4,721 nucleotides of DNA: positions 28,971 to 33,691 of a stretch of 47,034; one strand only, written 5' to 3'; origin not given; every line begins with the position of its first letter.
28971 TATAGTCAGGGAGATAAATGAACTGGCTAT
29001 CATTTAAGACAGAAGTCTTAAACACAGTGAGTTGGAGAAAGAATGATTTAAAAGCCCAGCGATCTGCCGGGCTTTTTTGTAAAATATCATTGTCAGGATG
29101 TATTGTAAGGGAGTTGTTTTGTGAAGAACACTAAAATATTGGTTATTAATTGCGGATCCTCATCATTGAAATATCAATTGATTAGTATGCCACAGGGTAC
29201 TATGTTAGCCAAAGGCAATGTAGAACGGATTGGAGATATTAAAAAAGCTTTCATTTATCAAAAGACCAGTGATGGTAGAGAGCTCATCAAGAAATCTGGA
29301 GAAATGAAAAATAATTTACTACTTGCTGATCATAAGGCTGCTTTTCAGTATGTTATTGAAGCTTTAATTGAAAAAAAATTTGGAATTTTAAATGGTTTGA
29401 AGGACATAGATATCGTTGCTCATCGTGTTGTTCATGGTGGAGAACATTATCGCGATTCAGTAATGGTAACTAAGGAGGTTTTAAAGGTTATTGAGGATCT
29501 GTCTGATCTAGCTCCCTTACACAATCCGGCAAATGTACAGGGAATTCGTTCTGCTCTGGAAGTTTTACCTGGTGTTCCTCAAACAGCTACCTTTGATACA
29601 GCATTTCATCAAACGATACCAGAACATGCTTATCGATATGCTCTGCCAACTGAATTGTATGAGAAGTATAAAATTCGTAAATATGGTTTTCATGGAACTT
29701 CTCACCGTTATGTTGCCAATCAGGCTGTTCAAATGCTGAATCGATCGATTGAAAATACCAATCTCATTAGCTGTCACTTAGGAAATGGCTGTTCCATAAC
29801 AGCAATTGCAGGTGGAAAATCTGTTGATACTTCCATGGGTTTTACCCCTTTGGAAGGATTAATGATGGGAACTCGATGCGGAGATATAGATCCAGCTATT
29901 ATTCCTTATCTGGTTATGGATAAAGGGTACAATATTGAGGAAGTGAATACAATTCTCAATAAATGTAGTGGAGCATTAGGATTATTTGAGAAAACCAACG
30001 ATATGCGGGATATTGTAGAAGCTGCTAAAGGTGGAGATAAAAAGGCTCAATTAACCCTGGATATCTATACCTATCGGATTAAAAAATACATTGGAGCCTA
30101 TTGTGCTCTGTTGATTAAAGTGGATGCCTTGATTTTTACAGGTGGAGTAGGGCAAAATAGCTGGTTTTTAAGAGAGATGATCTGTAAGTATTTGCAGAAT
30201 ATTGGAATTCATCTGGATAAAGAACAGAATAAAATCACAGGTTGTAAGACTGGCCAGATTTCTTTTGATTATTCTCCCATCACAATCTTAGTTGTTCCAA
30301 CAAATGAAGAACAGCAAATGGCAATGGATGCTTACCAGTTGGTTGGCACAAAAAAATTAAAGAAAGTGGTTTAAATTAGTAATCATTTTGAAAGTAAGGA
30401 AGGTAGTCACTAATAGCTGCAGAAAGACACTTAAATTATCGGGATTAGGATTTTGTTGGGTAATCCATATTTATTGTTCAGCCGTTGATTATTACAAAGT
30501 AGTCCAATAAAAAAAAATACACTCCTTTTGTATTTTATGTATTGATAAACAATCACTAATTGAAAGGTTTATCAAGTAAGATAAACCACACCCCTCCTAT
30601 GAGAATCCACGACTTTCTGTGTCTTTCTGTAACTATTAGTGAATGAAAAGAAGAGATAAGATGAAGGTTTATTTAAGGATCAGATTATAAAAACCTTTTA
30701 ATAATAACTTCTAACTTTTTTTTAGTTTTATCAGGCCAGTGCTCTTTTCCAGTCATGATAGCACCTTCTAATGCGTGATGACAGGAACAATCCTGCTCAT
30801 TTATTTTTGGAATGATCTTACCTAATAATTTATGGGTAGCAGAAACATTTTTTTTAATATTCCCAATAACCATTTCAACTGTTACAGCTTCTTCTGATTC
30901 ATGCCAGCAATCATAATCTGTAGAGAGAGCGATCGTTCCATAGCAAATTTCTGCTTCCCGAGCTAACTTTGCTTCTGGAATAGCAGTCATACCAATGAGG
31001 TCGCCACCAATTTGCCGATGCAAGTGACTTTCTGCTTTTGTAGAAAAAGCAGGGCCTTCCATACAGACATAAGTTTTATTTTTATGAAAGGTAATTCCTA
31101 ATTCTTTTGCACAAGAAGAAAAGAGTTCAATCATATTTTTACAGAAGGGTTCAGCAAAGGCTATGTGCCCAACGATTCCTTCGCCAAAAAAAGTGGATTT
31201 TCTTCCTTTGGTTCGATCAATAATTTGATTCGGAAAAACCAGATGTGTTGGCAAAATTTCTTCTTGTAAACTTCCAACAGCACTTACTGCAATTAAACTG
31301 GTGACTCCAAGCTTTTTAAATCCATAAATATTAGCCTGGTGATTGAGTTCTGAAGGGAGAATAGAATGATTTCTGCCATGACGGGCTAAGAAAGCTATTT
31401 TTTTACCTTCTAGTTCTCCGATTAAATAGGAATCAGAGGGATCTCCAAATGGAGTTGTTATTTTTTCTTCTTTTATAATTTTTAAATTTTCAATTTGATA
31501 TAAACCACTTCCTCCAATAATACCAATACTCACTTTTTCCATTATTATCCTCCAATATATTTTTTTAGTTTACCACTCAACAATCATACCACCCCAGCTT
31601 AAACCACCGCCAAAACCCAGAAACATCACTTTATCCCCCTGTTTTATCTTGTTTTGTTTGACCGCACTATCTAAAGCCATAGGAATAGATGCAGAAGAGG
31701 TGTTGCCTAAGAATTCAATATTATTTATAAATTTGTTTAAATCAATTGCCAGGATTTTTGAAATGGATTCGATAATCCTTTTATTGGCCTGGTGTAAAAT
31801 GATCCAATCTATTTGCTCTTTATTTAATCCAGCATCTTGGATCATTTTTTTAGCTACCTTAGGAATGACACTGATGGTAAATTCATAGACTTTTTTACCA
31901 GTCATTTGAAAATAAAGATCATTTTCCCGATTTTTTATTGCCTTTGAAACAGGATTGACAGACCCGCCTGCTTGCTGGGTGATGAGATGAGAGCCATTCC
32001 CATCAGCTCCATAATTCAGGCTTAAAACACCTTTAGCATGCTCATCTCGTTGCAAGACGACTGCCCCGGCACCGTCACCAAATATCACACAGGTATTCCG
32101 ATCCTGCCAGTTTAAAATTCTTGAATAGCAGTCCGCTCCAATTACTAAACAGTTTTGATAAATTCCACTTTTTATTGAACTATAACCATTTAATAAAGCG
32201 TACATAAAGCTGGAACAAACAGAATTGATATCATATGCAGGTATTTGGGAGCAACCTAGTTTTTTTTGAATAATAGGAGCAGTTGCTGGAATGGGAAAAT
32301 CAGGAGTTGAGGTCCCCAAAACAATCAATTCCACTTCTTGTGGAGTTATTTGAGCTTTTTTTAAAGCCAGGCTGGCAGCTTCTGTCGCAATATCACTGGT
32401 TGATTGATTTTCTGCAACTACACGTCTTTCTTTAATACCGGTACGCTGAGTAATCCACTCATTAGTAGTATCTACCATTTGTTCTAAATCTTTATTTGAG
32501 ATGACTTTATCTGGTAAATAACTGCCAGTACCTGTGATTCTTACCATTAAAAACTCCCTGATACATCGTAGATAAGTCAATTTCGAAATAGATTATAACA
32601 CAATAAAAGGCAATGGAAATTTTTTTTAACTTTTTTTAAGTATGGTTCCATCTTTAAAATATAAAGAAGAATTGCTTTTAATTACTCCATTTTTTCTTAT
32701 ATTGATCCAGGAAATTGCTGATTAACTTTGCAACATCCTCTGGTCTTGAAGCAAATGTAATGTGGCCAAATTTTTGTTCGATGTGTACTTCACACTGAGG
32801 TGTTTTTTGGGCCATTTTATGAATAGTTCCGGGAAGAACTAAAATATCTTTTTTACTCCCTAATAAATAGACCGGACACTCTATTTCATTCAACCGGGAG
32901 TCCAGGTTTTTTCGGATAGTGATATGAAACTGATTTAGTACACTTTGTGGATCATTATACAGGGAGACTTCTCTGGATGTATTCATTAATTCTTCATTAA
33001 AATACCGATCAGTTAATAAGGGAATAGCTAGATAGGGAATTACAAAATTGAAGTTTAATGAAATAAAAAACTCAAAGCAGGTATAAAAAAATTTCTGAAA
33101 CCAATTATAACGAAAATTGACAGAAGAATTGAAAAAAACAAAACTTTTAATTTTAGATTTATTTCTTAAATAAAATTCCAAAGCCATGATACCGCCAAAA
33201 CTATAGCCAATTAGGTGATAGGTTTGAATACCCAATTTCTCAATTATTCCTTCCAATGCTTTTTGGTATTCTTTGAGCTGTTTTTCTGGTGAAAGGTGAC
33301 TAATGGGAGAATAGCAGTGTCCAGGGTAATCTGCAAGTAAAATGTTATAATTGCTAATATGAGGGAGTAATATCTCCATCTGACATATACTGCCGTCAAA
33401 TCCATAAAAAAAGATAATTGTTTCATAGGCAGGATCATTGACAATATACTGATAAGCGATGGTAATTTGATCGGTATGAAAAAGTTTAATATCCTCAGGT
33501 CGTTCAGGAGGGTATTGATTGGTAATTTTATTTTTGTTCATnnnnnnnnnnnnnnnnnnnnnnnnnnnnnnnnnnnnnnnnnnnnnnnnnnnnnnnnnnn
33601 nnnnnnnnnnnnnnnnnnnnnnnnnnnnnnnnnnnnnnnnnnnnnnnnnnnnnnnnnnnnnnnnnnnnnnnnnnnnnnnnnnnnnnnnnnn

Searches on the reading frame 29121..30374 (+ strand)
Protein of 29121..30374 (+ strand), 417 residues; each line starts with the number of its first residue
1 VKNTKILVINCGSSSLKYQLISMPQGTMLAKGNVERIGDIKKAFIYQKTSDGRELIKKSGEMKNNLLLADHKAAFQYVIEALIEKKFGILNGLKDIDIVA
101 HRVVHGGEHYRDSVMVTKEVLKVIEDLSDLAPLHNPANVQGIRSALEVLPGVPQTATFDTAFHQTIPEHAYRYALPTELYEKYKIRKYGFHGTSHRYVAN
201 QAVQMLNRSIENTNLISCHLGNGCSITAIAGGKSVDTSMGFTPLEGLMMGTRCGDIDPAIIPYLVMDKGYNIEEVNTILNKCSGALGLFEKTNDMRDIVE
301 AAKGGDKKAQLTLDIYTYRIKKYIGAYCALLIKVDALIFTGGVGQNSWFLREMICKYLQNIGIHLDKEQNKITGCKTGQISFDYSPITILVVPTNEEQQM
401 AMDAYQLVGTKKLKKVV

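Call 46: search_protein_families(library=pfam, proteins=[window:29121-30374:+], max_evalue=0.0001)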
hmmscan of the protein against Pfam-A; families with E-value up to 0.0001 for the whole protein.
window:29121-30374:+ (417 aa): 1 family
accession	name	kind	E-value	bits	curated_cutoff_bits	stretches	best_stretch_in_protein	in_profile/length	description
PF00871.23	Acetate_kinase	-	6.5e-143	476.5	22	1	5-401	1-391/392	Acetokinase family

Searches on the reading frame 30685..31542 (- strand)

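Call 46: search_protein_families(library=pfam, proteins=[window:30685-31542:-], max_evalue=0.0001)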
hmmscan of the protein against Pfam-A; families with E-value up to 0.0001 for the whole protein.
window:30685-31542:- (285 aa): 1 family
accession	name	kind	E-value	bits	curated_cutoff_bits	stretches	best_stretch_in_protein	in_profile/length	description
PF01048.26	PNP_UDP_1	-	2.4e-40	138.9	25.1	1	6-244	2-232/233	Phosphorylase superfamily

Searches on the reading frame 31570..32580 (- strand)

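Call 46: search_protein_families(library=pfam, proteins=[window:31570-32580:-], max_evalue=0.0001)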
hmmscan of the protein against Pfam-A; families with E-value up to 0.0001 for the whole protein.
window:31570-32580:- (336 aa): 3 families
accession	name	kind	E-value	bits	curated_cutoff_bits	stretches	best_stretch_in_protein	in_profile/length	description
PF08541.16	ACP_syn_III_C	-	5.6e-35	119.8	26.6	1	248-336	2-90/90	3-Oxoacyl-[acyl-carrier-protein (ACP)] synthase III C terminal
PF08545.16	ACP_syn_III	-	1.5e-27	95.7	24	1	116-194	1-80/80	3-Oxoacyl-[acyl-carrier-protein (ACP)] synthase III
PF00108.29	Thiolase_N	-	2.8e-12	47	26.4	1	45-153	7-116/260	Thiolase, N-terminal domain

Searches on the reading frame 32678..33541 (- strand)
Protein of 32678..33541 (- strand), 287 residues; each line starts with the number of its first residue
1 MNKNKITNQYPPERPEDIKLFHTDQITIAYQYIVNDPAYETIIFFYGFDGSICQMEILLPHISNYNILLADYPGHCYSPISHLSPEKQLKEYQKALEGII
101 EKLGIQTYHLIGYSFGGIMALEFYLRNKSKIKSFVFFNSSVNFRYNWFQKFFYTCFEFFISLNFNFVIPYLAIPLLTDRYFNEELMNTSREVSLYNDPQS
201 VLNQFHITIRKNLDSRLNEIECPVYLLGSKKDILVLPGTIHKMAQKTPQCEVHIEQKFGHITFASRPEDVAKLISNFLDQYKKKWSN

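Call 46: search_protein_families(library=pfam, proteins=[window:32678-33541:-], max_evalue=0.0001)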
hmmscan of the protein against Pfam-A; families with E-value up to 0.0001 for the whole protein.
window:32678-33541:- (287 aa): 3 families
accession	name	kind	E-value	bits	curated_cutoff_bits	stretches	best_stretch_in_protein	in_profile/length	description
PF00561.26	Abhydrolase_1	-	5.7e-19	69.2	25.8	1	41-265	2-243/245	alpha/beta hydrolase fold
PF12146.15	Hydrolase_4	-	5.3e-09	36.2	27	1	64-262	31-234/239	Serine aminopeptidase, S33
PF12697.13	Abhydrolase_6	-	1.4e-07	32.9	26.3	1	65-272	28-216/217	Alpha/beta hydrolase family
